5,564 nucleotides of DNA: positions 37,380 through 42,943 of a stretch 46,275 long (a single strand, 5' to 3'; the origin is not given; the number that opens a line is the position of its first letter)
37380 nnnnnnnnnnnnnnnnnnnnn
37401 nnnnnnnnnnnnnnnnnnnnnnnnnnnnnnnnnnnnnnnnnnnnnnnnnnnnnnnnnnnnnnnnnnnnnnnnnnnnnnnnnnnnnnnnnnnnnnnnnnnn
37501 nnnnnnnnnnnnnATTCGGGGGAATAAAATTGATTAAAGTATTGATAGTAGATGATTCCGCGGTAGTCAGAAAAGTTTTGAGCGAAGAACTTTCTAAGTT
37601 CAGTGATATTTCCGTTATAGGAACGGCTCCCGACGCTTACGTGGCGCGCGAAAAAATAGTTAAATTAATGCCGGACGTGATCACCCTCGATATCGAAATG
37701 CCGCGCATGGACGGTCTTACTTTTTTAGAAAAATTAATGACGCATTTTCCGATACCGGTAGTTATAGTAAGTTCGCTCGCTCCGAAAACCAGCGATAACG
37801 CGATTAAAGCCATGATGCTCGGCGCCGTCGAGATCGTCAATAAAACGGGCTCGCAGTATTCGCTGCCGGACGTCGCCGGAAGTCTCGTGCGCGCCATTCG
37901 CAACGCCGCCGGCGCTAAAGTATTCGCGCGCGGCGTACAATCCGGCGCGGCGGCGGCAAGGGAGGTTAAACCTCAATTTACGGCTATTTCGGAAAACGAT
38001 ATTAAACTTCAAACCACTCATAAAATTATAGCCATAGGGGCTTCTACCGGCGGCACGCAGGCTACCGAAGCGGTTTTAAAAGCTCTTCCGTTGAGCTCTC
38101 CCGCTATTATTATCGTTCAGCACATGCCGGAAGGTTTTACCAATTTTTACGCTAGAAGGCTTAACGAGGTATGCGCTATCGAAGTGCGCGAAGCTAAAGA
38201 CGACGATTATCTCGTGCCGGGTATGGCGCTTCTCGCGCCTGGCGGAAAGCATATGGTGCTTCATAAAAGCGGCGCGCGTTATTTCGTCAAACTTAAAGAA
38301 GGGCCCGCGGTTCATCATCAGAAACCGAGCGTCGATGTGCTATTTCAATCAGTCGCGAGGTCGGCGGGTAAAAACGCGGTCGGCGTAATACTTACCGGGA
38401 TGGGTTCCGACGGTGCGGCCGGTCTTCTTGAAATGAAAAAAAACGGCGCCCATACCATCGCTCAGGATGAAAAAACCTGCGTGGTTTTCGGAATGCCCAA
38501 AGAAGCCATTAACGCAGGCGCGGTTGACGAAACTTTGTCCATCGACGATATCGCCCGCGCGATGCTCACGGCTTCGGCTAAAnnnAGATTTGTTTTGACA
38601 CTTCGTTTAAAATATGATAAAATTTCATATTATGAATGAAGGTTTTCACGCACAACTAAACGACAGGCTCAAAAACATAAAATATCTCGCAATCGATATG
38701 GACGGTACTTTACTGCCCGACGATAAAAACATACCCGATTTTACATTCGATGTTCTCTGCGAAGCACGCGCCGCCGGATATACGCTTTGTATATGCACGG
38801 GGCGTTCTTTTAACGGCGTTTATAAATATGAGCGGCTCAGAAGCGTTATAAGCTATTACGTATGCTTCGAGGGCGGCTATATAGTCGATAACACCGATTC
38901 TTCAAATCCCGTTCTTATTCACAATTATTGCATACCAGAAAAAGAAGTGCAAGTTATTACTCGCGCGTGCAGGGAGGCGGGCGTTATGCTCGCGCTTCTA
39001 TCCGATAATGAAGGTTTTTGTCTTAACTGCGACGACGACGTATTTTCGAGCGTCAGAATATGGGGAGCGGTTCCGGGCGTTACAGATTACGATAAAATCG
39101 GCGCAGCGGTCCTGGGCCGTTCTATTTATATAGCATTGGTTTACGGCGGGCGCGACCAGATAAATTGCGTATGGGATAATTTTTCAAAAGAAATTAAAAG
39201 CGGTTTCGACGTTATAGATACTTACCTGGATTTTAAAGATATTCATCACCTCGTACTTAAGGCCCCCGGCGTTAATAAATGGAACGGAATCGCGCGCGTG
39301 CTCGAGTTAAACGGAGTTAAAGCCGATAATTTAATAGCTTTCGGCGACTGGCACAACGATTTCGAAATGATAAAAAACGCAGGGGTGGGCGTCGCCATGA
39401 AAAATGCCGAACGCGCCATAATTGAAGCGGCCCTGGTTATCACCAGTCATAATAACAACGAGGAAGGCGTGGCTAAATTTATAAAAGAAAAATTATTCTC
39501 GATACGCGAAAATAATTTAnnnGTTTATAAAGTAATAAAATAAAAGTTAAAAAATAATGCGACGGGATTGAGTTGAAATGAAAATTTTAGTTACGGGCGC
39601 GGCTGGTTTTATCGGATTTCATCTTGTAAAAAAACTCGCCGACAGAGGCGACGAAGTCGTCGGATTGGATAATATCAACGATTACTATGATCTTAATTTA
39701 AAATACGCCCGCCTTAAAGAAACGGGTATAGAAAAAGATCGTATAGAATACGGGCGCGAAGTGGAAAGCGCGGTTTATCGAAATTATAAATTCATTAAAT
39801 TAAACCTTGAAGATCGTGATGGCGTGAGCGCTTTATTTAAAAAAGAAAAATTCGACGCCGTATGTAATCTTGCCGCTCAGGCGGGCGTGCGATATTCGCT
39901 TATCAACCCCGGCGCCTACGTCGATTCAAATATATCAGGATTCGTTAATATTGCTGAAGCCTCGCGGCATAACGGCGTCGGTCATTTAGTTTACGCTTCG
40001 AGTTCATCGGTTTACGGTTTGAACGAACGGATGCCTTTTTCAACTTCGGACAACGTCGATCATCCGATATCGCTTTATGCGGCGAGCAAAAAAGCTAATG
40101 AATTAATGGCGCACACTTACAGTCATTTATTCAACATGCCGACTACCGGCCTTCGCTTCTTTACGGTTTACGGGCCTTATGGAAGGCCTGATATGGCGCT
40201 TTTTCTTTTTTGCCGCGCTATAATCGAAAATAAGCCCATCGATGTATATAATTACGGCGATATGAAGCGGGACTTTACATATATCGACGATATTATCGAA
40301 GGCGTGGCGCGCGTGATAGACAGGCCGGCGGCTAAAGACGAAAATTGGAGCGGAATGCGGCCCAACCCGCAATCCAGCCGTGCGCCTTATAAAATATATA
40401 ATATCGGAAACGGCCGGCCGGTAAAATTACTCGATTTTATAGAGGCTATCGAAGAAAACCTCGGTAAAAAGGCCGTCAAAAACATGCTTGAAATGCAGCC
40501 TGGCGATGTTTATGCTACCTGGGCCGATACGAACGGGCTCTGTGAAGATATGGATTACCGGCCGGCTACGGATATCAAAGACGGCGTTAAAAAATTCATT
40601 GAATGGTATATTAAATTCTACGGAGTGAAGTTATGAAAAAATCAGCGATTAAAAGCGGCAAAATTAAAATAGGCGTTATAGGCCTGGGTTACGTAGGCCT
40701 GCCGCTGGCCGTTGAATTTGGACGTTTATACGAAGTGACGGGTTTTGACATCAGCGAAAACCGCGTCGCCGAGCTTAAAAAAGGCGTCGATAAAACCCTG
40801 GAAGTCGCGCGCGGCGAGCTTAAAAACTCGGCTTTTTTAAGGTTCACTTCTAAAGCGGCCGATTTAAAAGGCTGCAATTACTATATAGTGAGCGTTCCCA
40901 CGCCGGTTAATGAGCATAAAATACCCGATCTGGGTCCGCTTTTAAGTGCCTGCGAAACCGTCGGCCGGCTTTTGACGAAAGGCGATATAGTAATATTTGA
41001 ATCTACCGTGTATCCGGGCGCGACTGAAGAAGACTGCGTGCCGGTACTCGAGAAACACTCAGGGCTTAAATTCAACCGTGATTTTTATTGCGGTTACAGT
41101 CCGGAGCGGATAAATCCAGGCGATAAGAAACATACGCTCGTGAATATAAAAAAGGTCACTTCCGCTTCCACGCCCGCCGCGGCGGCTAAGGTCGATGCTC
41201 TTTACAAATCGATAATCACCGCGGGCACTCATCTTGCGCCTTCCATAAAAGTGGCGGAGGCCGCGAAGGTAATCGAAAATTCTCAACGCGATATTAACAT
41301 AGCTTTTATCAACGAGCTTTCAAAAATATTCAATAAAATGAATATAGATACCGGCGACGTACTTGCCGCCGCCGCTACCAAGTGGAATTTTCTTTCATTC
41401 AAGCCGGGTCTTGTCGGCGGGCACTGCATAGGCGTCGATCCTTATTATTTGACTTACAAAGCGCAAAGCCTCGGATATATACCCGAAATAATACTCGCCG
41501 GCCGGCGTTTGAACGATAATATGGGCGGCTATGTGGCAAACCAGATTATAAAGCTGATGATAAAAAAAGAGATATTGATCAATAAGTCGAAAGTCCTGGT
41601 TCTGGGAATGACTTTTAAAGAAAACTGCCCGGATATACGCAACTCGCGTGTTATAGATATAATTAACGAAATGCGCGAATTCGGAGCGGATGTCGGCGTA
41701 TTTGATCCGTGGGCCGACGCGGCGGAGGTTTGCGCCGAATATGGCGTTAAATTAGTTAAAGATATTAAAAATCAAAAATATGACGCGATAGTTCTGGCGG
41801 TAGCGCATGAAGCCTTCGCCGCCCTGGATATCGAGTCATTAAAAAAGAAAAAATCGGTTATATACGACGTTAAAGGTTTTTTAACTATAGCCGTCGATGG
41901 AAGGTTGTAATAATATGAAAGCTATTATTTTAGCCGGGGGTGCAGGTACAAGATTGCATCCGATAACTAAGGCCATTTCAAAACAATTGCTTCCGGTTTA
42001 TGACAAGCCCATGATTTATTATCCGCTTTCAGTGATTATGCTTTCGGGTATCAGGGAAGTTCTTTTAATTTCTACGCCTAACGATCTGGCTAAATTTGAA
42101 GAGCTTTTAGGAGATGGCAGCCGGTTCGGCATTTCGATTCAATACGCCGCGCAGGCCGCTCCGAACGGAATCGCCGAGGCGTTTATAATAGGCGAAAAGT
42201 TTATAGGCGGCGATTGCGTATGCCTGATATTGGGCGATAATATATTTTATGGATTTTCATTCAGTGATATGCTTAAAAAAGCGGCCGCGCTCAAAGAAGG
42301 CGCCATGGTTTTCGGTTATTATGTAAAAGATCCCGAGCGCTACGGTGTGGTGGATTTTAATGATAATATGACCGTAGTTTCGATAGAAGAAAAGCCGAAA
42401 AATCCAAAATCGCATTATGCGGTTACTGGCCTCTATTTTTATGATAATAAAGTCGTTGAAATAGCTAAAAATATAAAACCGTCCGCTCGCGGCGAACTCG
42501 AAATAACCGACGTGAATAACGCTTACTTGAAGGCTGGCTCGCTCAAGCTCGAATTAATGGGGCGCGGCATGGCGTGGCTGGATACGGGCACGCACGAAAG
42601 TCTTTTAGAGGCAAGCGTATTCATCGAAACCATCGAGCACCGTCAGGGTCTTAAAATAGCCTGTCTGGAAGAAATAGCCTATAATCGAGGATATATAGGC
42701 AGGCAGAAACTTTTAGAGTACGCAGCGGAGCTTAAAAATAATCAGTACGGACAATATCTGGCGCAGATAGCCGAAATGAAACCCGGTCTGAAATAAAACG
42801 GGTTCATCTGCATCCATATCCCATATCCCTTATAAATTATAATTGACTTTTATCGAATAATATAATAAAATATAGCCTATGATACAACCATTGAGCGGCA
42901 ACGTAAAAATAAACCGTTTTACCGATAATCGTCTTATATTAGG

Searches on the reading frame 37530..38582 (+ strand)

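Call 8: search_protein_families(library=pfam, proteins=[window:37530-38582:+], max_evalue=0.0001)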
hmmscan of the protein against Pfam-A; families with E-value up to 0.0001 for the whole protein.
window:37530-38582:+ (351 aa): 2 families
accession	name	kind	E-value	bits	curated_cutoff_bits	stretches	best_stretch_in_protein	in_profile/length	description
PF01339.22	CheB_methylest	-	6e-67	225.1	24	1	167-344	1-173/174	CheB methylesterase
PF00072.30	Response_reg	-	1.3e-19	70.9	30.2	1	4-110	1-104/111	Response regulator receiver domain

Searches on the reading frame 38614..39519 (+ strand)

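Call 8: search_protein_families(library=pfam, proteins=[window:38614-39519:+], max_evalue=0.0001)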
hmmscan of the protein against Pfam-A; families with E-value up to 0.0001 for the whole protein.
window:38614-39519:+ (302 aa): 3 families
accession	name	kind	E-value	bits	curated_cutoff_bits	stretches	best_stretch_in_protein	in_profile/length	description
PF08282.18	Hydrolase_3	-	3.3e-45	155.3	20.9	1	25-290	1-255/255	haloacid dehalogenase-like hydrolase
PF05116.19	S6PP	-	1.2e-06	28.8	20.3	0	25-71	5-51/247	Sucrose-6F-phosphate phosphohydrolase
PF00702.32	Hydrolase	-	1.3e-05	26.2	26.4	0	215-257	151-191/191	haloacid dehalogenase-like hydrolase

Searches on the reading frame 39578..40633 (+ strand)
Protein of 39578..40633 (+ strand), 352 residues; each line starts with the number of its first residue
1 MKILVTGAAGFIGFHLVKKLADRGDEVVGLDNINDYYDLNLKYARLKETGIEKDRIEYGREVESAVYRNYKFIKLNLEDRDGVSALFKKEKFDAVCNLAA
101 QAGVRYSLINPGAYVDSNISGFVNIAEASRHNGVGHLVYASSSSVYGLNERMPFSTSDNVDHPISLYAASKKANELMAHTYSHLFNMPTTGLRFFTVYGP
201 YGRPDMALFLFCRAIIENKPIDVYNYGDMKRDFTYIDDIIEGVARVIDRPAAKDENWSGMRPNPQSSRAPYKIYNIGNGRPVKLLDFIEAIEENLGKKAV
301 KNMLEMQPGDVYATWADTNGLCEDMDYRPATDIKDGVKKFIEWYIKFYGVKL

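Call 8: search_protein_families(library=pfam, proteins=[window:39578-40633:+], max_evalue=0.0001)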
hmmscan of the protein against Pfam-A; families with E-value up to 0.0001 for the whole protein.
window:39578-40633:+ (352 aa): 6 families
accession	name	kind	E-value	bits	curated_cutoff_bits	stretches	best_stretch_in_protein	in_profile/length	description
PF01370.27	Epimerase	-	3.4e-54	184.2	20.9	1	3-255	1-233/240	NAD dependent epimerase/dehydratase family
PF16363.11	GDP_Man_Dehyd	-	5.3e-48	164.6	27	1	4-339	1-331/332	GDP-mannose 4,6 dehydratase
PF04321.23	RmlD_sub_bind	-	3.3e-18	66.2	27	1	1-257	1-207/287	RmlD substrate binding domain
PF01073.25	3Beta_HSD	-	2.1e-13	50.4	22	1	4-299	1-272/280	3-beta hydroxysteroid dehydrogenase/isomerase family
PF02719.21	Polysacc_synt_2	-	4.9e-10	39.5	20.2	1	3-225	1-196/293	Polysaccharide biosynthesis protein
PF13460.12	NAD_binding_10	-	1.7e-05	25.2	27.2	0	69-176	40-130/184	NAD(P)H-binding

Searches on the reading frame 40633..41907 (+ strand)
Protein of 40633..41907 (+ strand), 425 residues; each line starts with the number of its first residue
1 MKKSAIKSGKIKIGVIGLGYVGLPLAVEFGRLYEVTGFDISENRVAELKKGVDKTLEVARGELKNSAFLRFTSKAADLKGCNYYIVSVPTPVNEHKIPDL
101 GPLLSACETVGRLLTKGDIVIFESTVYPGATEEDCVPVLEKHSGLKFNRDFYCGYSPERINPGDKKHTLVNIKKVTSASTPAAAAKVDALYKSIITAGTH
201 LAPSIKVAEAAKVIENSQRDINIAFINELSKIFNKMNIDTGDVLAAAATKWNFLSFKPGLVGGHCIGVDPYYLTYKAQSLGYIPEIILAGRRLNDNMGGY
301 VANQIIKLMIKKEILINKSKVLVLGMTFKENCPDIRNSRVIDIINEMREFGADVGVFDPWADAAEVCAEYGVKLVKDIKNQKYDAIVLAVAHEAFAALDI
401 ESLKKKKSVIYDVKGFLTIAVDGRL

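Call 8: search_protein_families(library=pfam, proteins=[window:40633-41907:+], max_evalue=0.0001)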
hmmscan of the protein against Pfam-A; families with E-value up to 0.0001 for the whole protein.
window:40633-41907:+ (425 aa): 3 families
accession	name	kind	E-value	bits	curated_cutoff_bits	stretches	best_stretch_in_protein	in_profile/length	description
PF03721.20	UDPG_MGDP_dh_N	-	1.2e-32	113.4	27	1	12-184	2-180/187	UDP-glucose/GDP-mannose dehydrogenase family, NAD binding domain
PF03720.21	UDPG_MGDP_dh_C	-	1e-24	87.3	30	1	322-417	1-101/103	UDP-glucose/GDP-mannose dehydrogenase family, UDP binding domain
PF00984.24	UDPG_MGDP_dh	-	5.3e-24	84.6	25.4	1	207-295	2-93/94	UDP-glucose/GDP-mannose dehydrogenase family, central domain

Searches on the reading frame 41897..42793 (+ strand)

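Call 8: search_protein_families(library=pfam, proteins=[window:41897-42793:+], max_evalue=0.0001)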
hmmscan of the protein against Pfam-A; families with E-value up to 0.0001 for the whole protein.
window:41897-42793:+ (299 aa): 2 families
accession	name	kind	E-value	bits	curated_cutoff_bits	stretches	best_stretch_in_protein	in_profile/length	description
PF00483.29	NTP_transferase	-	7.8e-77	258.6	21.2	1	8-244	1-243/245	Nucleotidyl transferase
PF12804.13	NTP_transf_3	-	1.1e-06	29.4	27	1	9-137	1-118/160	MobA-like NTP transferase domain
